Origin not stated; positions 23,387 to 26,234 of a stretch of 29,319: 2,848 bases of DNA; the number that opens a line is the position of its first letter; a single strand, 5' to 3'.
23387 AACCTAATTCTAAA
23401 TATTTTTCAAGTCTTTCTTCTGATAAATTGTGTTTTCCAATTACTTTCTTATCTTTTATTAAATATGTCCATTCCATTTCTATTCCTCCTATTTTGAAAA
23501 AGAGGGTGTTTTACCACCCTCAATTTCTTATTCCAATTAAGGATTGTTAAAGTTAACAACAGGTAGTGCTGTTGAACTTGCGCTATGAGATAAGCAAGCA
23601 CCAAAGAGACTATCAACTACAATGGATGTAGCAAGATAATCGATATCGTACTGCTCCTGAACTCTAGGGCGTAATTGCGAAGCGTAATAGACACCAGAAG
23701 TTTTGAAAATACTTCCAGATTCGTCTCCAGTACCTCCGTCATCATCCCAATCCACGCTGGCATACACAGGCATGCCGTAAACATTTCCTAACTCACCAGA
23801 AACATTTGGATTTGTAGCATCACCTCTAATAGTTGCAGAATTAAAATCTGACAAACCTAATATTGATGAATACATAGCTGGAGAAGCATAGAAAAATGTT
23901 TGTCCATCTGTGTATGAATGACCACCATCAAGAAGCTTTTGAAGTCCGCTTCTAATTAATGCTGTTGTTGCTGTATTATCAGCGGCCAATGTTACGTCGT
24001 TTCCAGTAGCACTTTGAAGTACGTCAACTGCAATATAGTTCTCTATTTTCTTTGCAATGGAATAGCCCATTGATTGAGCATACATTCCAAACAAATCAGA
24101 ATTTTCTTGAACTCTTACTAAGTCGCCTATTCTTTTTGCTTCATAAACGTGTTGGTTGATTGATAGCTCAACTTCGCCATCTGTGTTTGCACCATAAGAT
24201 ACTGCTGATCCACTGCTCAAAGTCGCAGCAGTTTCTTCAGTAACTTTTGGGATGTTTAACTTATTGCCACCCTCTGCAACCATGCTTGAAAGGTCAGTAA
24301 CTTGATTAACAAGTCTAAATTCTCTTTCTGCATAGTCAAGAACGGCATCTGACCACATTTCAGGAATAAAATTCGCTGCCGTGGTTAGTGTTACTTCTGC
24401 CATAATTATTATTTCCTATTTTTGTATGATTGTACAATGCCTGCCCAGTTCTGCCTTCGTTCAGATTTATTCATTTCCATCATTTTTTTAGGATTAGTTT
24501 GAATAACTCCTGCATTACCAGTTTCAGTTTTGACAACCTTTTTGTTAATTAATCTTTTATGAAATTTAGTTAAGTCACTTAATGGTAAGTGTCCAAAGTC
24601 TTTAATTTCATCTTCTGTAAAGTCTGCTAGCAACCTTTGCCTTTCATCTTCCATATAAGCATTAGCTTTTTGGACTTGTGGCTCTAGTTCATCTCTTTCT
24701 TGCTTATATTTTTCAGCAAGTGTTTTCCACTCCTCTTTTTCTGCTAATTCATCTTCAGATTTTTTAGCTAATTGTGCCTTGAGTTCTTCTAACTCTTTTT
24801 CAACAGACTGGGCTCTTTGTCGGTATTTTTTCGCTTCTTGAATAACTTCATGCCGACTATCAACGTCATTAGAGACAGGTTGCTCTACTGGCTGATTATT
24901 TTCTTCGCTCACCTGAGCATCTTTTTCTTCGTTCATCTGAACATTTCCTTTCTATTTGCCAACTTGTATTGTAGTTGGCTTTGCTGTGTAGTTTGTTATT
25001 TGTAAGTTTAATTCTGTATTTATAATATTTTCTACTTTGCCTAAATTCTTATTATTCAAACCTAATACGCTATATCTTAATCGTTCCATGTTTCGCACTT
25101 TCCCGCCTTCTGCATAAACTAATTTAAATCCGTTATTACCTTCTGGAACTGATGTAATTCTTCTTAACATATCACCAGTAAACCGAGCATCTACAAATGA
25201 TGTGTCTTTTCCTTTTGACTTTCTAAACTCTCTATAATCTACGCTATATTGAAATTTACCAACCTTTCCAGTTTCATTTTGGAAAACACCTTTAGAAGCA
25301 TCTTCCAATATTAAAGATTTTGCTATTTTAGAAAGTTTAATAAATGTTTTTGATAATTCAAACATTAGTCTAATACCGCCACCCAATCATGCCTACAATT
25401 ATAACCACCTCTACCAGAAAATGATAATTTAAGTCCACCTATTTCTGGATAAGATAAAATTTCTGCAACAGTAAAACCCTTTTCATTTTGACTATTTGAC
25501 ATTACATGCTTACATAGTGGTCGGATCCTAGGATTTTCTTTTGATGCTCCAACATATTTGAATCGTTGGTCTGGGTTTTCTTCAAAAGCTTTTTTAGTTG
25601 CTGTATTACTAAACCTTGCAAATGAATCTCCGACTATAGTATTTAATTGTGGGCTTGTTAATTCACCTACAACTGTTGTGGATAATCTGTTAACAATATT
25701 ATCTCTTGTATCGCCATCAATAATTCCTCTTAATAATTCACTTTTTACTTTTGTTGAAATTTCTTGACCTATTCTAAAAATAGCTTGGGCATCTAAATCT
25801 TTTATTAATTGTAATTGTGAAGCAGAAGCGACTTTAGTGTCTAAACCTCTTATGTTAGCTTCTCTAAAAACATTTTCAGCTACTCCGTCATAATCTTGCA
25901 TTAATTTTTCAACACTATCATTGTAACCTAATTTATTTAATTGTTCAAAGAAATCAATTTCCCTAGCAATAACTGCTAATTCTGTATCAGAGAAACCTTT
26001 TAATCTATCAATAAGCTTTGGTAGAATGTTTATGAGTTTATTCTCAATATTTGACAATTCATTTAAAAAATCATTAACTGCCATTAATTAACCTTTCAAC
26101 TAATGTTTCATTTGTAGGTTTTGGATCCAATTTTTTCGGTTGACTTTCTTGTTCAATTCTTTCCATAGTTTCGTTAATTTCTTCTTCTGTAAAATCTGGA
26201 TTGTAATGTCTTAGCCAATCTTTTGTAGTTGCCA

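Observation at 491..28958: About 12-fold over-representation of GGATCC at quasi-regular ~1 kb spacing, with no GATC outside (G)GATC(C)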

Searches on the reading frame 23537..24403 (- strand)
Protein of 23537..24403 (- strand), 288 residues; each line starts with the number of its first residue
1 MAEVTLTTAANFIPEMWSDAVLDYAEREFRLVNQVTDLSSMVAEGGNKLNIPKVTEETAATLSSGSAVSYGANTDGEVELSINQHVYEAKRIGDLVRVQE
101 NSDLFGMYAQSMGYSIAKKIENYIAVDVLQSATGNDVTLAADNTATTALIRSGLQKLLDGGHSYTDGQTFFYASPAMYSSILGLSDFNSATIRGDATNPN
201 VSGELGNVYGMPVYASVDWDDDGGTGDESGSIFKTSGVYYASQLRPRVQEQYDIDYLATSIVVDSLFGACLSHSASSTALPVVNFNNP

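Call 7: search_protein_families(library=phrogs, proteins=[window:23537-24403:-], max_evalue=0.001)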
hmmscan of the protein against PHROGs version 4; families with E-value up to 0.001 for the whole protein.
window:23537-24403:- (288 aa): 3 families
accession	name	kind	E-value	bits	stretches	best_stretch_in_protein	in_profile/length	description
phrog_267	-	head and packaging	4e-24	86.5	1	8-269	32-312/410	major head protein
phrog_544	-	head and packaging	8.1e-08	33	1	4-261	4-252/282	major head protein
phrog_283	-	head and packaging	1.4e-05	25.6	1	9-216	5-214/385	major head protein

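Call 37: search_dna_similar(query=window:23537-24403:-, collection=phages, mode=protein, max_rows=25)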
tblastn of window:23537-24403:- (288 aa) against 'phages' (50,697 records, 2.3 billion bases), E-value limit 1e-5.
Records with a match: 2; places in all: 2; records where one place covers at least 80% of the query: 0.
Best place of each record, by identity: <60% 2.
By first word of the organism name: Mastigocladus 1; Microcystis 1.
By host as written in the record: Mastigocladus sp. 1; Microcystis sp. SG03 1.
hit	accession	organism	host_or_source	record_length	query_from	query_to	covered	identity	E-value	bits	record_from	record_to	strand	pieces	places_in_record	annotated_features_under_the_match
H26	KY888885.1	Mastigocladus phage CHP58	Mastigocladus sp.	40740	6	213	72%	26.7%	1e-9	64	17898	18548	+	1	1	record has no annotation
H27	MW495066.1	Microcystis phage MaAM05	Microcystis sp. SG03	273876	10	216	72%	26.3%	9e-8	59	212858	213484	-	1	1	hypothetical protein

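Call 38: find_related_loci(query=window:23537-24403:-, collection=metagenome_contigs, flank=10000)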
Query window:23537-24403:- (288 aa) in metagenome_contigs; peptide patterns used: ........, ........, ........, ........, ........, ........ (x = any residue, [..] = any of these).
349 stretches matched a pattern; 291 encode a relative of the query (tblastn E <= 1e-3); the best 80 are kept; 80 distinct loci.
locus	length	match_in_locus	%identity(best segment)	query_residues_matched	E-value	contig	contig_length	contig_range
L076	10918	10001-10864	94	1-288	3e-175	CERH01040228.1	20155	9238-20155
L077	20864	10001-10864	94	1-288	3e-175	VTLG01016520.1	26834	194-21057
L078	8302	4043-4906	93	1-288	3e-174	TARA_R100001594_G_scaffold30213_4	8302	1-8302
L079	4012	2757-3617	78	1-288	9e-159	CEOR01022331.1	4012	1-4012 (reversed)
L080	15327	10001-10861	79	1-288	3e-154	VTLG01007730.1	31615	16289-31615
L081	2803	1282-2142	80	1-288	7e-163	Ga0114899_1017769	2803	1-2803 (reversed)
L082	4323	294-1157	68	1-288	1e-137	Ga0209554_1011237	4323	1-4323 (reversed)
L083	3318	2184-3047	68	1-288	4e-140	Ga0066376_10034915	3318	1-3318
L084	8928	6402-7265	69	1-288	7e-135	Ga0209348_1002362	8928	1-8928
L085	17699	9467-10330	74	1-288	1e-134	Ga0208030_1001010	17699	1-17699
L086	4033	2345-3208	74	1-288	2e-137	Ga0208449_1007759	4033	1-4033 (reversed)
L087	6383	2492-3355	73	1-288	7e-135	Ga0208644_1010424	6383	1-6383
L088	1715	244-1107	73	1-288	6e-145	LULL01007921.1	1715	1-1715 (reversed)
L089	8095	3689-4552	73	1-288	5e-134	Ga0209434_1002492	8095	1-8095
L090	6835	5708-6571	73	1-288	6e-134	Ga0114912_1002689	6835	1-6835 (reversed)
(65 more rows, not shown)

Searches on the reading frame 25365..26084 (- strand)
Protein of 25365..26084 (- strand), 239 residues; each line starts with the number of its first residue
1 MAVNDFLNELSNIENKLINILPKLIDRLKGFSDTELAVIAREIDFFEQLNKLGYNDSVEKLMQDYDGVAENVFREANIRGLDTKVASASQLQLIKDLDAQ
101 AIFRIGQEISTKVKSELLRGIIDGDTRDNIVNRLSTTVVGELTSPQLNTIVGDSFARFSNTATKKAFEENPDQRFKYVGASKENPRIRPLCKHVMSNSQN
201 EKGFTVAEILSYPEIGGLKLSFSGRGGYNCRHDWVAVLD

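Call 7: search_protein_families(library=phrogs, proteins=[window:25365-26084:-], max_evalue=0.001)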
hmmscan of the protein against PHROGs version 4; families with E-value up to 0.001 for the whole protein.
window:25365-26084:- (239 aa): 2 families
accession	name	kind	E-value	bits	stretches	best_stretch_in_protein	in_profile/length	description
phrog_595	-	head and packaging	2.9e-05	24.6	1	23-193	118-266/513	head maturation protease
phrog_6577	-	unknown function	0.00019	20.8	1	49-193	53-196/1066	-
